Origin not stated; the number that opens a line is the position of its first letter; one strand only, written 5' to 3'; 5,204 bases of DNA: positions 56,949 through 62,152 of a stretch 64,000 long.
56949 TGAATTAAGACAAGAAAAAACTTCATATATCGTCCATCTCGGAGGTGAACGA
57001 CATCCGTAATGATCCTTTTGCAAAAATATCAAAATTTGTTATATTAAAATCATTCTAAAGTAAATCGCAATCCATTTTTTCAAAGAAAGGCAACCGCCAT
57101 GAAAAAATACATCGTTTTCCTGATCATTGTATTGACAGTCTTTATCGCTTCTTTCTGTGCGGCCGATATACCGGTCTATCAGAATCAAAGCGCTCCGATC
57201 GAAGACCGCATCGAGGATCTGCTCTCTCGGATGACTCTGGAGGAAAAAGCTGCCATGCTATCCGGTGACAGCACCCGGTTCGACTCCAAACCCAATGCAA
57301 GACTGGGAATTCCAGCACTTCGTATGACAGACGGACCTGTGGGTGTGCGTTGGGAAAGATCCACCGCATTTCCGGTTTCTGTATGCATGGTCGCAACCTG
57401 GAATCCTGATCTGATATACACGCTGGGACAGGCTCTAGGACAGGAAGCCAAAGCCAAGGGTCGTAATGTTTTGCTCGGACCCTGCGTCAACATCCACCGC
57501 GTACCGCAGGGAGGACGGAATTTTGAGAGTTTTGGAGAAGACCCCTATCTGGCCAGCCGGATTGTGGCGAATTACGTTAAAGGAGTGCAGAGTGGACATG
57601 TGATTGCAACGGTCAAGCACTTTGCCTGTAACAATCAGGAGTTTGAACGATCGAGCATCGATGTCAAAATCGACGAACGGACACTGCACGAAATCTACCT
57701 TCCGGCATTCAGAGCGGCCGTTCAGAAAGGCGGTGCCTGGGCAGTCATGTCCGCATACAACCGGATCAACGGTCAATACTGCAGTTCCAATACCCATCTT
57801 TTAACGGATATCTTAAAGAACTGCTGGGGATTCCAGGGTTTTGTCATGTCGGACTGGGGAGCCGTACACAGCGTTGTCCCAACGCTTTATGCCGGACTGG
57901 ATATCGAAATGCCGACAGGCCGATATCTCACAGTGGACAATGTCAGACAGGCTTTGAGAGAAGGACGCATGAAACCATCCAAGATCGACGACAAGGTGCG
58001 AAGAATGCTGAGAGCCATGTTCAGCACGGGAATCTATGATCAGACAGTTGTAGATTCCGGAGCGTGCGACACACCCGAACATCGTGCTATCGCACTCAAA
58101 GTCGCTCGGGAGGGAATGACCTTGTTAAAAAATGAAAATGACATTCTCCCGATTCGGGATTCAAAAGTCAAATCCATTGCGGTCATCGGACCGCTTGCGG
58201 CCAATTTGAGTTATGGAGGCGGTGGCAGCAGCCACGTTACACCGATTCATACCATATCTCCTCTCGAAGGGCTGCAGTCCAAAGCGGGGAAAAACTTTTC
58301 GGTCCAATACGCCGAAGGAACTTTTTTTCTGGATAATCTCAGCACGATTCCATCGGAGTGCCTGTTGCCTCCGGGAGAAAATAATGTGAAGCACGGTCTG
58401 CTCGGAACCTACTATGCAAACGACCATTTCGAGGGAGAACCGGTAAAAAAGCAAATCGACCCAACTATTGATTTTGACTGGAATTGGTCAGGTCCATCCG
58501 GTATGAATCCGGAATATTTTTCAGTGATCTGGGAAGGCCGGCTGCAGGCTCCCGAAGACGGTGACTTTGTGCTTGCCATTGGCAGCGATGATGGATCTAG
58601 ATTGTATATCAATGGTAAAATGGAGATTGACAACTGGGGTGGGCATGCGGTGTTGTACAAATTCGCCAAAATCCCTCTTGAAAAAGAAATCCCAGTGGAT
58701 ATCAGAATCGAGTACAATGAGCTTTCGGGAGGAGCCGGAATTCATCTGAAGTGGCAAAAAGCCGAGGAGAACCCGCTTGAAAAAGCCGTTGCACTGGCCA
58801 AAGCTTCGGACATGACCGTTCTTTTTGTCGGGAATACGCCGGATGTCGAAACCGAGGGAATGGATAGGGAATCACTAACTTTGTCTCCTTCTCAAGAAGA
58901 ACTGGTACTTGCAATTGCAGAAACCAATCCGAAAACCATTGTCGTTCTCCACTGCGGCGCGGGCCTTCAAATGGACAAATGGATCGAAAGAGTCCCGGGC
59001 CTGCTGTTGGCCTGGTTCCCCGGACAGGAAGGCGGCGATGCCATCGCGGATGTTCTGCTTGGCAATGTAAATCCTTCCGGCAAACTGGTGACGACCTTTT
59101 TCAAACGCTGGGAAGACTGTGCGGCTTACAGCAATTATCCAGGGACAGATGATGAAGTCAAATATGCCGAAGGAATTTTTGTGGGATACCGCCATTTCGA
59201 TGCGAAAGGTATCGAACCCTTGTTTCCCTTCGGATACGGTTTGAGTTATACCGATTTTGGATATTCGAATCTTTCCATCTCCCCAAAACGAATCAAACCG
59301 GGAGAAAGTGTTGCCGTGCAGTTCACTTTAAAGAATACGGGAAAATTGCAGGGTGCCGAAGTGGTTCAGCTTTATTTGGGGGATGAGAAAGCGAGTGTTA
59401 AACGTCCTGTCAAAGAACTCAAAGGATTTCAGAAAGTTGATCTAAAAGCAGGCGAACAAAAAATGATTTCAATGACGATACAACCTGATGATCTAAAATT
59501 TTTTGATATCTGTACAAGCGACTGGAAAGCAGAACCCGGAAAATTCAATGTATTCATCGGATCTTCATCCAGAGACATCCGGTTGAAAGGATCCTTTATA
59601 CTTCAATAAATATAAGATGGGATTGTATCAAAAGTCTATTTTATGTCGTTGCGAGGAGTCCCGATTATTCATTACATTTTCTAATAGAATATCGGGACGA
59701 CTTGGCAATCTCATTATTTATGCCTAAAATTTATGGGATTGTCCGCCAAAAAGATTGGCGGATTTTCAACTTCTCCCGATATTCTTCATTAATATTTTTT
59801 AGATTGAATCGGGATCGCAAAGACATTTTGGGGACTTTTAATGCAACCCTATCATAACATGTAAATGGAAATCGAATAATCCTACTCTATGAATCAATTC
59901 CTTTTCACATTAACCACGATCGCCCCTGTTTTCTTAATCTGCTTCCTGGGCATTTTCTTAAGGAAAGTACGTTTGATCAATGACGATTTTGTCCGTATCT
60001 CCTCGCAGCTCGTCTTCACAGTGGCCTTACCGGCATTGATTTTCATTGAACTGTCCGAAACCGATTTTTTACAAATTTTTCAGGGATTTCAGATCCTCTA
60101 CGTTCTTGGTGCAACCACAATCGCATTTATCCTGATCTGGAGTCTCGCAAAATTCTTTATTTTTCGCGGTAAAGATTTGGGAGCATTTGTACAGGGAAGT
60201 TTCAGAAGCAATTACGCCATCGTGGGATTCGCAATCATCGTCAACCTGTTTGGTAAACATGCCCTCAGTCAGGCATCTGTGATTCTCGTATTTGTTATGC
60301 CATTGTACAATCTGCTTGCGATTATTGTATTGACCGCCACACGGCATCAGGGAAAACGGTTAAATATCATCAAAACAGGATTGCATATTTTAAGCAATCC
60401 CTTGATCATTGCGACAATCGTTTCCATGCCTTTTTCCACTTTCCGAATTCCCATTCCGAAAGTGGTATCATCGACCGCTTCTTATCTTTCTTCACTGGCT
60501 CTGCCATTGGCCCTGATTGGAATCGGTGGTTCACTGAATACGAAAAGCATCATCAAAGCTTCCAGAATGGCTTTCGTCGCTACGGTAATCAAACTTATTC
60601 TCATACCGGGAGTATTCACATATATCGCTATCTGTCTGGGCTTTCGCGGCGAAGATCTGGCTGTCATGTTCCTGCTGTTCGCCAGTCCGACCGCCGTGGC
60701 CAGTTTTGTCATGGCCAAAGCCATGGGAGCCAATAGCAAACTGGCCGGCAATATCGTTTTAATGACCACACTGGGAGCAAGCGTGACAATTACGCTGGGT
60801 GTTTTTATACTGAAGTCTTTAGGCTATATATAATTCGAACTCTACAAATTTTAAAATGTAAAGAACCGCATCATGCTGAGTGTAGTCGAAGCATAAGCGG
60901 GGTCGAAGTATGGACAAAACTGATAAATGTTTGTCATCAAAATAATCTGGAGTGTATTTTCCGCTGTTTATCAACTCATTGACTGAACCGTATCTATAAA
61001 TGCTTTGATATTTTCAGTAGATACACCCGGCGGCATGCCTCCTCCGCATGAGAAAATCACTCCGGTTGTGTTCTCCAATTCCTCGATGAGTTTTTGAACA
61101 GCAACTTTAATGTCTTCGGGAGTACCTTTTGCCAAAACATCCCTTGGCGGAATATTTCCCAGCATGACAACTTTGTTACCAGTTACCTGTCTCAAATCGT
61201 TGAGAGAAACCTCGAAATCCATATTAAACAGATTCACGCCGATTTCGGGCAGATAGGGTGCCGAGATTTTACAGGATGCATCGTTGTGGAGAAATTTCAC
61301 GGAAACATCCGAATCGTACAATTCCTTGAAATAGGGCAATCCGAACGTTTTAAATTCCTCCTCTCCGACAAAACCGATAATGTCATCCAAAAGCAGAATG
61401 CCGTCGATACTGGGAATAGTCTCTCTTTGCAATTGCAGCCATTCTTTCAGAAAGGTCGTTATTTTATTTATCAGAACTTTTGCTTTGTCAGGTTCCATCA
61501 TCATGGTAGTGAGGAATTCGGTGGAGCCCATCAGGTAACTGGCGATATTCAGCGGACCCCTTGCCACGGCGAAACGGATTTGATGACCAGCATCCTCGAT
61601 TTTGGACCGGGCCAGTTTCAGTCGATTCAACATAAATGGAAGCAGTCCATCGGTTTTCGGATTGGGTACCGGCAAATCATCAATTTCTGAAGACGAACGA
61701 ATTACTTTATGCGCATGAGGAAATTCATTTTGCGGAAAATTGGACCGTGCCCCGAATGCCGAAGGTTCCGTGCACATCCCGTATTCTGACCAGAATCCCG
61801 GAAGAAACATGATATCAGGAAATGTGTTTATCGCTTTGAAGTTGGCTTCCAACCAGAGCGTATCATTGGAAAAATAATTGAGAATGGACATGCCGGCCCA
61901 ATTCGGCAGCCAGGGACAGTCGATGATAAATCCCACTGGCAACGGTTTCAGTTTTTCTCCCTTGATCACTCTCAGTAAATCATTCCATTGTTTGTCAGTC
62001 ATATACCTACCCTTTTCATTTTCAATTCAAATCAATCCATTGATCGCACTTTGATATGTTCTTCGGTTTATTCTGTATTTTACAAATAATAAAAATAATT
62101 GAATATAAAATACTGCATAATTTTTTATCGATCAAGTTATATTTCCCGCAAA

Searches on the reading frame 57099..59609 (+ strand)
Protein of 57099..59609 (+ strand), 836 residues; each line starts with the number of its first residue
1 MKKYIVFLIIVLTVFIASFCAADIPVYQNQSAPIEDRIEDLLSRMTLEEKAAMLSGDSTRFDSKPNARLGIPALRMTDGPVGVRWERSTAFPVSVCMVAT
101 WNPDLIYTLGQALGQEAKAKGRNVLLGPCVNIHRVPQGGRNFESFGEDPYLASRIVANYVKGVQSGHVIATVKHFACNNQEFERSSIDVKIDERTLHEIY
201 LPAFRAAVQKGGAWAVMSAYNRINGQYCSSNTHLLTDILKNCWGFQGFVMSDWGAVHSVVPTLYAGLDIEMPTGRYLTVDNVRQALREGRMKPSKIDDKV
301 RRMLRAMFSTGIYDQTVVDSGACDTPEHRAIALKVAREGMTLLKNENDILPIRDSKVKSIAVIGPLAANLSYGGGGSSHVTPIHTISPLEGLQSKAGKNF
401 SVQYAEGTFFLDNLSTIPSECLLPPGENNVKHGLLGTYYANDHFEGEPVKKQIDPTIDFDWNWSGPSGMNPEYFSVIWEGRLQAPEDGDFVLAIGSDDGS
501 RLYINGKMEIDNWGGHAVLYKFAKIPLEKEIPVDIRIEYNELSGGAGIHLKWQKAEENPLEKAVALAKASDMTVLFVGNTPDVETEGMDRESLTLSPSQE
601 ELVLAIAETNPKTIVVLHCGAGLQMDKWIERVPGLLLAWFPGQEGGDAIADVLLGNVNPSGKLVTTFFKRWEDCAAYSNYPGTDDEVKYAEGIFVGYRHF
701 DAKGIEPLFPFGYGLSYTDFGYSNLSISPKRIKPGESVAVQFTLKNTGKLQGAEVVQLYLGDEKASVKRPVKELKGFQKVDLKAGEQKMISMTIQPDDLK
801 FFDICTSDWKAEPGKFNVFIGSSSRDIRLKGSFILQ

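Call 54: search_protein_families(library=ncbifam, proteins=[window:57099-59609:+], max_evalue=1e-10)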
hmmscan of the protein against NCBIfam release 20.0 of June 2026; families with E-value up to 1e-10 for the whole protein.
window:57099-59609:+ (836 aa): 7 families
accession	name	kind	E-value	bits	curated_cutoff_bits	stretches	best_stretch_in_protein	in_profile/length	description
NF041610.1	alph_arabinopyran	equivalog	4e-176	587.4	1300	2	45-412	3-372/738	exo-alpha-(1->6)-L-arabinopyranosidase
NF041776.1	xylosidase_Xyl3A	equivalog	1.7e-143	479.5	1250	1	26-830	5-842/846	xylan 1,4-beta-xylosidase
NF052330.1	BetGlucosiCelf0468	equivalog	2e-139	466.3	1300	2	41-435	2-415/817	beta-d-glucosidase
NF041579.1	betaxyl_Flavo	equivalog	3.8e-125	418.7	1350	2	3-410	2-440/716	beta-xylosidase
NF011678.0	PRK15098.1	equivalog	1.6e-119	400.5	666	2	556-828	488-758/765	beta-glucosidase BglX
NF052329.1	XyloArabinsidase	equivalog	1.6e-104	350.5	1050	2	64-369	84-404/750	beta-xylosidase/alpha-l-arabinosidase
NF052331.1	Bet13-16Glucosase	equivalog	1.4e-90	304.5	1330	2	64-408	68-451/750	exo-beta-d-1,3/1,6-glucosidase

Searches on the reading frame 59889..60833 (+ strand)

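Call 97: search_protein_families(library=ncbifam, proteins=[window:59889-60833:+], max_evalue=0.001)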
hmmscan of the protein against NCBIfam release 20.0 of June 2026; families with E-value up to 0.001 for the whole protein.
window:59889-60833:+ (314 aa): 2 families
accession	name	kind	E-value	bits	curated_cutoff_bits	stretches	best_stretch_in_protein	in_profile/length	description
TIGR00946.1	2a69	subfamily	1.2e-28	100.3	246.05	1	7-303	6-329/336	auxin efflux carrier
NF007384.0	PRK09903.1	equivalog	4.8e-06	26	404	1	6-307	4-309/314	transporter YfdV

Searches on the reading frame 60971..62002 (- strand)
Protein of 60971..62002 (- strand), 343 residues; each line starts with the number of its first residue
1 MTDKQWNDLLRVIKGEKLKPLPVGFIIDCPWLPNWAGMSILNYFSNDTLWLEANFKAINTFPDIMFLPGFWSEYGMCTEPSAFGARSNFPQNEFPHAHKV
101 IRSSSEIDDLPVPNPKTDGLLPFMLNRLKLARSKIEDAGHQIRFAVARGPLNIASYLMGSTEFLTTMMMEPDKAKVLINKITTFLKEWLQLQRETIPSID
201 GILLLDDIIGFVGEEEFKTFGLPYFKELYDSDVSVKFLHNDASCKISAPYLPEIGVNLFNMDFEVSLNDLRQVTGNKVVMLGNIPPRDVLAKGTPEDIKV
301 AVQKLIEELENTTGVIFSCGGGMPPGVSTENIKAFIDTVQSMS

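Call 97: search_protein_families(library=ncbifam, proteins=[window:60971-62002:-], max_evalue=0.001)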
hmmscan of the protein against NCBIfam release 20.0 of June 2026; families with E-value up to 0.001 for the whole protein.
window:60971-62002:- (343 aa): 5 families
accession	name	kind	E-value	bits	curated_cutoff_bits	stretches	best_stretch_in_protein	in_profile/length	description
TIGR01463.1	mtaA_cmuA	subfamily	1.1e-22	80.8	235.4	1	119-342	118-338/340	MtaA/CmuA family methyltransferase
NF004889.0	PRK06252.1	subfamily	4.6e-19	68.6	244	1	145-341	143-335/340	methylcobalamin:coenzyme M methyltransferase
TIGR01464.1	hemE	equivalog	1.1e-18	67.4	302.95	1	78-340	73-337/338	uroporphyrinogen decarboxylase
NF040654.1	MtaA_Meth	equivalog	2.6e-15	56.2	400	1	82-337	78-330/337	methylcobamide:CoM methyltransferase MtaA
NF041608.1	methylcob_mtaseMtbA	equivalog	5e-11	42.3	600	1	147-341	145-336/339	methylcobamide:CoM methyltransferase MtbA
